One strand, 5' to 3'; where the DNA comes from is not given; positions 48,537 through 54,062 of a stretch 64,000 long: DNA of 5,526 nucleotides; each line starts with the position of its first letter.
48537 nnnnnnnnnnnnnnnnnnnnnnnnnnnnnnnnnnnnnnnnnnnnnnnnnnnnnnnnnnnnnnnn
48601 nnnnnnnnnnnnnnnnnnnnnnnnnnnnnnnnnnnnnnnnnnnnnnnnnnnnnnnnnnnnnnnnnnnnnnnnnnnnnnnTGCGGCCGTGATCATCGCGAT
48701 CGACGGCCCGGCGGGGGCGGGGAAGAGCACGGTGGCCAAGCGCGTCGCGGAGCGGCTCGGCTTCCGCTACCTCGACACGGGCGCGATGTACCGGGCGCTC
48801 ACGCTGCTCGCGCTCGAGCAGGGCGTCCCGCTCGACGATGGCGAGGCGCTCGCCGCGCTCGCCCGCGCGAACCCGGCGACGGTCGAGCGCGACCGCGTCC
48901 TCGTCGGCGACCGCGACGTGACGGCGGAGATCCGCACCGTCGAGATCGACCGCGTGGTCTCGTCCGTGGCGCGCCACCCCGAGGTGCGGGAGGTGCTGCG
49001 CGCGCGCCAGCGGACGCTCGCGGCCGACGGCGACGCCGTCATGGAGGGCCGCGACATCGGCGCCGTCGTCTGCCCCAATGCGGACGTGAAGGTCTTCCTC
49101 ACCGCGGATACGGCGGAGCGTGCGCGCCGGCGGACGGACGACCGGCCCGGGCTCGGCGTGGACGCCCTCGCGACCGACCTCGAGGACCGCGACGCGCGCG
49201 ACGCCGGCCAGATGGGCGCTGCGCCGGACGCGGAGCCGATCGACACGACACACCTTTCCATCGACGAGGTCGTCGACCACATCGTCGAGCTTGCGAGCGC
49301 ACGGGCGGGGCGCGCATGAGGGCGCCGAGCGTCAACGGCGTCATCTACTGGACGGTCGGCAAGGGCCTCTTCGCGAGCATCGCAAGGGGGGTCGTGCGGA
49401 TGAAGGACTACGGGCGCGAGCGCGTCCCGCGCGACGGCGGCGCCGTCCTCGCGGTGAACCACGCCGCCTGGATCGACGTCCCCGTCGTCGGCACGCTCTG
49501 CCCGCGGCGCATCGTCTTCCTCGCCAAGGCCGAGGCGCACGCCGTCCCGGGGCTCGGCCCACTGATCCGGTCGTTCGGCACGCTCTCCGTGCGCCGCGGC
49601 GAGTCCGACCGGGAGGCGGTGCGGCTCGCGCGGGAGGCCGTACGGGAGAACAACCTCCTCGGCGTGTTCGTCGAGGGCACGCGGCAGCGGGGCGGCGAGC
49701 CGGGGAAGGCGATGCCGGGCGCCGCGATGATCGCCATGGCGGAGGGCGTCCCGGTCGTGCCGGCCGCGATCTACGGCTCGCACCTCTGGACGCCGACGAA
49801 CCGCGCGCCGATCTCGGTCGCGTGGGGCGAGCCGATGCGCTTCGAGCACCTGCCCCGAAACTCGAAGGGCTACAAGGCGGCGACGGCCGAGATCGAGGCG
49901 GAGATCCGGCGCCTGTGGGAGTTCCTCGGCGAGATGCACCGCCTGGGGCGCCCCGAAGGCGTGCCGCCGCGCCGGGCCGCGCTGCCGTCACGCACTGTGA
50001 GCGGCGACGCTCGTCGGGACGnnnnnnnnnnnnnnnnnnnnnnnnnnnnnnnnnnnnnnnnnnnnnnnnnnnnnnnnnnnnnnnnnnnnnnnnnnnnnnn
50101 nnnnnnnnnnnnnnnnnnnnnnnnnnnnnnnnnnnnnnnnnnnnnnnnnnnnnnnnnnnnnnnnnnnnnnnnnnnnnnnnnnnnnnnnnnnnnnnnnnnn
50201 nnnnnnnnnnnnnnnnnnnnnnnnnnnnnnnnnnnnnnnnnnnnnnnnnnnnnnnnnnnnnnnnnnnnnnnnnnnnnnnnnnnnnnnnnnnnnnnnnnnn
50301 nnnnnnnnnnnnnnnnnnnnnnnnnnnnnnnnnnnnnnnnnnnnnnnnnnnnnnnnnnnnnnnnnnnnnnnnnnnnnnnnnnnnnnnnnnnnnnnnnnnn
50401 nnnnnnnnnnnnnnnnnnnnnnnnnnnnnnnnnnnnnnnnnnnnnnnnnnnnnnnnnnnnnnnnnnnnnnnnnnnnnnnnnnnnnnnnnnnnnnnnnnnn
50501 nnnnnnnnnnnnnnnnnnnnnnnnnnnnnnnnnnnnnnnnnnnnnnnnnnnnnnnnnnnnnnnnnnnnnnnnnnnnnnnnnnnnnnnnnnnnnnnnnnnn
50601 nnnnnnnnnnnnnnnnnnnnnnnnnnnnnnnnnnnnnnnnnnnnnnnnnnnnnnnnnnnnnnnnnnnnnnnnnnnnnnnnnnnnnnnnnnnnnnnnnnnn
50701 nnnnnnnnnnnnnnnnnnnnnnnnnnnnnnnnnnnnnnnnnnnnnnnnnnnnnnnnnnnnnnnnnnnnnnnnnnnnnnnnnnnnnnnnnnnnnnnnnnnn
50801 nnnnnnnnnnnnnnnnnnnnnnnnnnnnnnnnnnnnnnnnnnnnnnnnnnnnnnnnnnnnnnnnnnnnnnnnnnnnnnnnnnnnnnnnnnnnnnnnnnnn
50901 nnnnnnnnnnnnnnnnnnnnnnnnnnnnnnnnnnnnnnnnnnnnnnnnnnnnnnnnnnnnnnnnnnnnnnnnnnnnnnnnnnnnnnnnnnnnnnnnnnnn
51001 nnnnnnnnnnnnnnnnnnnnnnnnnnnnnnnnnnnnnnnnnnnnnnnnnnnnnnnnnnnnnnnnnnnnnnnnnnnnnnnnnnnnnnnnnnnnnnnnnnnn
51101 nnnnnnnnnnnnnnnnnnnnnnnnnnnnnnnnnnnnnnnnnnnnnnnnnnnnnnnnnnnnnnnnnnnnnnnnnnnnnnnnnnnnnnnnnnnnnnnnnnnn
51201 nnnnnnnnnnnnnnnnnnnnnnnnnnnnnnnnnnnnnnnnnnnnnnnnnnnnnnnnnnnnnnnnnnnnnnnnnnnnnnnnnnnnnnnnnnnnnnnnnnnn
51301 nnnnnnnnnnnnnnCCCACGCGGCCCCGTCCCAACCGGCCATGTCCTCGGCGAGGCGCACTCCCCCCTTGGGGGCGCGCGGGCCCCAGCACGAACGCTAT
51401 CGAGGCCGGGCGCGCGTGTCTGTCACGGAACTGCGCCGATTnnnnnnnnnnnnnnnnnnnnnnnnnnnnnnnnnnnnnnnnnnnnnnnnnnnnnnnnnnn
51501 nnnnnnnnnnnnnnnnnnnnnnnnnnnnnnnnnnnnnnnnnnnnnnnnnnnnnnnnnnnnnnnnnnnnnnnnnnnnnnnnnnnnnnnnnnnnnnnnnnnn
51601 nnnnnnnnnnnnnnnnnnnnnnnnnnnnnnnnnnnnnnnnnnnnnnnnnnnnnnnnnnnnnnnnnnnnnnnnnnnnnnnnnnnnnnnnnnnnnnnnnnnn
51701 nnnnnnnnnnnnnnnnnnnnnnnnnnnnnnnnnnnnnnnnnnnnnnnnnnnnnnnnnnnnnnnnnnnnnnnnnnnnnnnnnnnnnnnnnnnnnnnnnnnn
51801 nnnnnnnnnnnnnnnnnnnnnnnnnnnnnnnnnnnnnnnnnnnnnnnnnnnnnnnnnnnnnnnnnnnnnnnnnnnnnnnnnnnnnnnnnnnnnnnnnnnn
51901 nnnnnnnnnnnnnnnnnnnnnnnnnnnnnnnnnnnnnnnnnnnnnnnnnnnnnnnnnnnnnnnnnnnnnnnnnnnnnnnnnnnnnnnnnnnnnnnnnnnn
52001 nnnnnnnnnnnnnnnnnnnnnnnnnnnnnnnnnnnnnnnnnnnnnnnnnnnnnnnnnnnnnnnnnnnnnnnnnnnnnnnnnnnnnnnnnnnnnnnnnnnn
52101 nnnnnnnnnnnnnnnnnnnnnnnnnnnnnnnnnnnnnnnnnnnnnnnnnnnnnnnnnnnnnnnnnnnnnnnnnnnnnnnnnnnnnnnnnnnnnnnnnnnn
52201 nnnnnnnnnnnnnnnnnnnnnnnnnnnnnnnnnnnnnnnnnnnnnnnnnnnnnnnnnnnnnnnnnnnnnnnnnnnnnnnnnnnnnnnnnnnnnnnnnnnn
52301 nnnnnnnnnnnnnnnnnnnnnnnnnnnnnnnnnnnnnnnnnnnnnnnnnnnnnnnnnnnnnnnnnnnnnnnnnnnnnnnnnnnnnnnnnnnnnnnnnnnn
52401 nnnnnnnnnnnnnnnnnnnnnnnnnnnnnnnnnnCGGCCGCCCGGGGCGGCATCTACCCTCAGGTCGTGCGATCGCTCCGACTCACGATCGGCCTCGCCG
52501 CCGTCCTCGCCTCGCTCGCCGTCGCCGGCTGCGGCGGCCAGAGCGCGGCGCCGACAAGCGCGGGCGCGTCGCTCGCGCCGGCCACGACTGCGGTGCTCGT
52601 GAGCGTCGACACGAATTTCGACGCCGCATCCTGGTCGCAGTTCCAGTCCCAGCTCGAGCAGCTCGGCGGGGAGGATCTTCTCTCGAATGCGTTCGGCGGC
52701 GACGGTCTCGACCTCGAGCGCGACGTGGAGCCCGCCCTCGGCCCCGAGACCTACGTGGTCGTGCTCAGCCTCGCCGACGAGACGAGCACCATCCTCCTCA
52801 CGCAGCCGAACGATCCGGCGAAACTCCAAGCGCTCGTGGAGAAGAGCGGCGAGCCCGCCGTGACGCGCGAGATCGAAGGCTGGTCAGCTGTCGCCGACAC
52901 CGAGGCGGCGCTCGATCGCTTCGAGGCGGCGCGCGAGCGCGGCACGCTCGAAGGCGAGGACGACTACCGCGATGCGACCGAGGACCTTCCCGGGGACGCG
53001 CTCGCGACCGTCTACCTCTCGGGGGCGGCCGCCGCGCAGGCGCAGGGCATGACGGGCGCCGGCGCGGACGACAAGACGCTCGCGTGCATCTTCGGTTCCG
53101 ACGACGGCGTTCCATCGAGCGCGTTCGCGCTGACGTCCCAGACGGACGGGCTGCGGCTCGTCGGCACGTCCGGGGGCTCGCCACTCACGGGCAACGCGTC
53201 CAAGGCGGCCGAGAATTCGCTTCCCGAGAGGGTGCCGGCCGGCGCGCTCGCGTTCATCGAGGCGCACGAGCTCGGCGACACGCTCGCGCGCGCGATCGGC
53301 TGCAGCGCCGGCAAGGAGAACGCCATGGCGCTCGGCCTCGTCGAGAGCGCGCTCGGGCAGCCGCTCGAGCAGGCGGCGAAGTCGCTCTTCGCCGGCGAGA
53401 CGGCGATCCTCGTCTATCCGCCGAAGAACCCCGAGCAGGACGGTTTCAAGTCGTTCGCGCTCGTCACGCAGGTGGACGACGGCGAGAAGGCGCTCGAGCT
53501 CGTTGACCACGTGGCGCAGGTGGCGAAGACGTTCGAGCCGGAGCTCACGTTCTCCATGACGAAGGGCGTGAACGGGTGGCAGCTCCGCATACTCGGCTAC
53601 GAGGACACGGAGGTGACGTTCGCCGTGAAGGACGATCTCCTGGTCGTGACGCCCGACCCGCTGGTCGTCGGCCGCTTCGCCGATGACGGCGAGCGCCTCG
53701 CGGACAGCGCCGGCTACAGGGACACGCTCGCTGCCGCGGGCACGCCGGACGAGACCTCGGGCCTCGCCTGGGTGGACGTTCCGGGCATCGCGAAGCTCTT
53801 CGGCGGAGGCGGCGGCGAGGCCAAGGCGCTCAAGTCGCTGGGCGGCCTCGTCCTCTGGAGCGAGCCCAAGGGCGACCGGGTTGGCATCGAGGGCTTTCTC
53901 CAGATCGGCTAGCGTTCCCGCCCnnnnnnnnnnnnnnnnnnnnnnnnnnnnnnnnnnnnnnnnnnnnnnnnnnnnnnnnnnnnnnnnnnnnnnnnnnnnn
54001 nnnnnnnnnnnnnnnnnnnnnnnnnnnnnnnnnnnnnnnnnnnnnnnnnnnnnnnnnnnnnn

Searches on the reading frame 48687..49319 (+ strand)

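Call 63: search_protein_families(library=pfam, proteins=[window:48687-49319:+], max_evalue=0.0001)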
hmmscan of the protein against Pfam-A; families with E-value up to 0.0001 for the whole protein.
window:48687-49319:+ (210 aa): 5 families
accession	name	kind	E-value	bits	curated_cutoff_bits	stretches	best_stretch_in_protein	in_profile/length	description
PF02224.24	Cytidylate_kin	-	4.7e-65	219.7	26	1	3-203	1-209/211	Cytidylate kinase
PF13189.12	Cytidylate_kin2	-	1.2e-13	52.1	28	1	2-180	1-158/176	Cytidylate kinase-like family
PF13238.12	AAA_18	-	2.5e-08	34.8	29.4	1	3-151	1-110/128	AAA domain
PF13207.12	AAA_17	-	2.8e-06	28.1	27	1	7-38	2-33/136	AAA domain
PF01202.28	SKI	-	1.5e-05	25.6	22.1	0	10-32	2-24/159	Shikimate kinase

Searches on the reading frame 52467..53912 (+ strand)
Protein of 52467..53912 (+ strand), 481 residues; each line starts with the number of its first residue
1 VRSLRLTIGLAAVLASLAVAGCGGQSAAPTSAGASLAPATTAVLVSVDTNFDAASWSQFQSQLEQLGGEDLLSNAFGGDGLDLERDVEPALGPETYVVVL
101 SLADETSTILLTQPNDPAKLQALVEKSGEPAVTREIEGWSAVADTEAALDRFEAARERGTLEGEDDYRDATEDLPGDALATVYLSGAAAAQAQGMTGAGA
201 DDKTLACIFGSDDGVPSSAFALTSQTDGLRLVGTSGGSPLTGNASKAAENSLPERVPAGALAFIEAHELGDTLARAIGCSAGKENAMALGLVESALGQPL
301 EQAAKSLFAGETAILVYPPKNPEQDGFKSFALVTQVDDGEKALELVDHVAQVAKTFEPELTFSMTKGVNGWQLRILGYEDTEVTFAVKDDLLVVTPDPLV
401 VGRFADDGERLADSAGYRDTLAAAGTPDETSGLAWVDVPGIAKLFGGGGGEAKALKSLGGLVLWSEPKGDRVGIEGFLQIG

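Call 63: search_protein_families(library=pfam, proteins=[window:52467-53912:+], max_evalue=0.0001)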
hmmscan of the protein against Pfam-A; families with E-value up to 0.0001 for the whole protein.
window:52467-53912:+ (481 aa): 1 family
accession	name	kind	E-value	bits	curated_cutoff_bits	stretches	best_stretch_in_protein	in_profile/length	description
PF11832.13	DUF3352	-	3.1e-13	49.6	26.8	1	159-355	205-403/536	Protein of unknown function (DUF3352)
